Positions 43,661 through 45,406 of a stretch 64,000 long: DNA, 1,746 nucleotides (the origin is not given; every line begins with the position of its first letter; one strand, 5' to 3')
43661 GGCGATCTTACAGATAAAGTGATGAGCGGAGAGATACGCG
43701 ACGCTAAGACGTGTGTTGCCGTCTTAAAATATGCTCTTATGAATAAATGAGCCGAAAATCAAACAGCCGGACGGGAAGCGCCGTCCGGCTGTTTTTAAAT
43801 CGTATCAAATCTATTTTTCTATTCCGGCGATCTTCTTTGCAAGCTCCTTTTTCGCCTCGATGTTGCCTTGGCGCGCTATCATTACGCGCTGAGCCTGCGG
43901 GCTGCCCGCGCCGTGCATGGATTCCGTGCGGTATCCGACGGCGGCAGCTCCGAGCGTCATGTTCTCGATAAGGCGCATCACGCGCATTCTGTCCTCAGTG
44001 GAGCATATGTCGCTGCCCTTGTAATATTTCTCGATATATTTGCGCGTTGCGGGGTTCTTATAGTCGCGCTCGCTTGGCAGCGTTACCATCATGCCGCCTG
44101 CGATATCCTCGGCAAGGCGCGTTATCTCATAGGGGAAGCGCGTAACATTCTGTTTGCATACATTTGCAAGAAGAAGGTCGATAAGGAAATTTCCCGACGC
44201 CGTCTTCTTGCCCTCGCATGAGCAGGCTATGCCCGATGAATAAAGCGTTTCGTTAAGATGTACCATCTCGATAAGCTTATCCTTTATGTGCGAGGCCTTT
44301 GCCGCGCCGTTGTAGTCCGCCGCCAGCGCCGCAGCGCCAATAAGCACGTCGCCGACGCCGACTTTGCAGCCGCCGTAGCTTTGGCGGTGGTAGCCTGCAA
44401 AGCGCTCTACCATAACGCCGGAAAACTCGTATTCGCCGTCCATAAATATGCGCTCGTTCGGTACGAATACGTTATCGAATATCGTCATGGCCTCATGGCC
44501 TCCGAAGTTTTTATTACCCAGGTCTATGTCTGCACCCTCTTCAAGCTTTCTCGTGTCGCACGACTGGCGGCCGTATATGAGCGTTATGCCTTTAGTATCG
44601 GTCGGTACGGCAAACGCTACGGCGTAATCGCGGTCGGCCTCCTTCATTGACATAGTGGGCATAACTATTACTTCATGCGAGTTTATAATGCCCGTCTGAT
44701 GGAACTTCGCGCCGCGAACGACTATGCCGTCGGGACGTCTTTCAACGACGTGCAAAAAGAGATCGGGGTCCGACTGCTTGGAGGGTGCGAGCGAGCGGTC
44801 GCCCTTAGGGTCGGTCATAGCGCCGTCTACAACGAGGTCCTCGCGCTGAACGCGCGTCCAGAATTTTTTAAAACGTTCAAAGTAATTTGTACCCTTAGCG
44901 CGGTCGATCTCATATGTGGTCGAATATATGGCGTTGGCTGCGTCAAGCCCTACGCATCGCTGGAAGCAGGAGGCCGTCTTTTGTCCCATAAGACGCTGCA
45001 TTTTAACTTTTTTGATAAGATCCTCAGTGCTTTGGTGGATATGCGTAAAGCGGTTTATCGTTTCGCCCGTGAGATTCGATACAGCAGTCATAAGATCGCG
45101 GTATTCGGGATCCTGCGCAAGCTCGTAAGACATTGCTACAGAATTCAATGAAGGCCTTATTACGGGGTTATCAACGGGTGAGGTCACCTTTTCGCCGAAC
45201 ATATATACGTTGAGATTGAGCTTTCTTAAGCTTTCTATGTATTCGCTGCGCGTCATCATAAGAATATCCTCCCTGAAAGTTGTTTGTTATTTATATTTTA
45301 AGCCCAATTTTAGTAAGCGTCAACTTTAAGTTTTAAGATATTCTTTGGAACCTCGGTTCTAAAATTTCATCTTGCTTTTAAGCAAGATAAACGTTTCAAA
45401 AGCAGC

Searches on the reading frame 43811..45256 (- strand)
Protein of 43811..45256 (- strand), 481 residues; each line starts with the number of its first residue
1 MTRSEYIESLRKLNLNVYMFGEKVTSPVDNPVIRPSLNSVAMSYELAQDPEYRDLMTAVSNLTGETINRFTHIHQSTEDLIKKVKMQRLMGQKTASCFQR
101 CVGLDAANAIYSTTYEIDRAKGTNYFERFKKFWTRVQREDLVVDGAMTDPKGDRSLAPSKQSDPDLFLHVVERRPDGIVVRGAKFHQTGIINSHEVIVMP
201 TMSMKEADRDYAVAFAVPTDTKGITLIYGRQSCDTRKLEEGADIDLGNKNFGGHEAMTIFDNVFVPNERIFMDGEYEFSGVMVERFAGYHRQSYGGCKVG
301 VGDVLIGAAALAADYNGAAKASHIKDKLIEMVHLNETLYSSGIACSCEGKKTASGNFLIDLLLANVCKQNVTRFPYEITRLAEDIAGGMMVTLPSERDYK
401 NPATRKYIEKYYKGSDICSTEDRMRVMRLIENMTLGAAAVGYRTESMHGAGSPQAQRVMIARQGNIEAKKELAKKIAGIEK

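Call 53: search_protein_families(library=ncbifam, proteins=[window:43811-45256:-], max_evalue=0.00001)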
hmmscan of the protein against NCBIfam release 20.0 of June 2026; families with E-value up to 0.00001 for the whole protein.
window:43811-45256:- (481 aa): 2 families
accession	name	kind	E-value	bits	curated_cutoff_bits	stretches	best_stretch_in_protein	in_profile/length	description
TIGR02309.1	HpaB-1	equivalog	5.3e-51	174.2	480.2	1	2-438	3-435/477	4-hydroxyphenylacetate 3-monooxygenase, oxygenase component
TIGR02310.1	HpaB-2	equivalog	2.9e-29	102.1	885.2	1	2-464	14-475/519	4-hydroxyphenylacetate 3-monooxygenase, oxygenase component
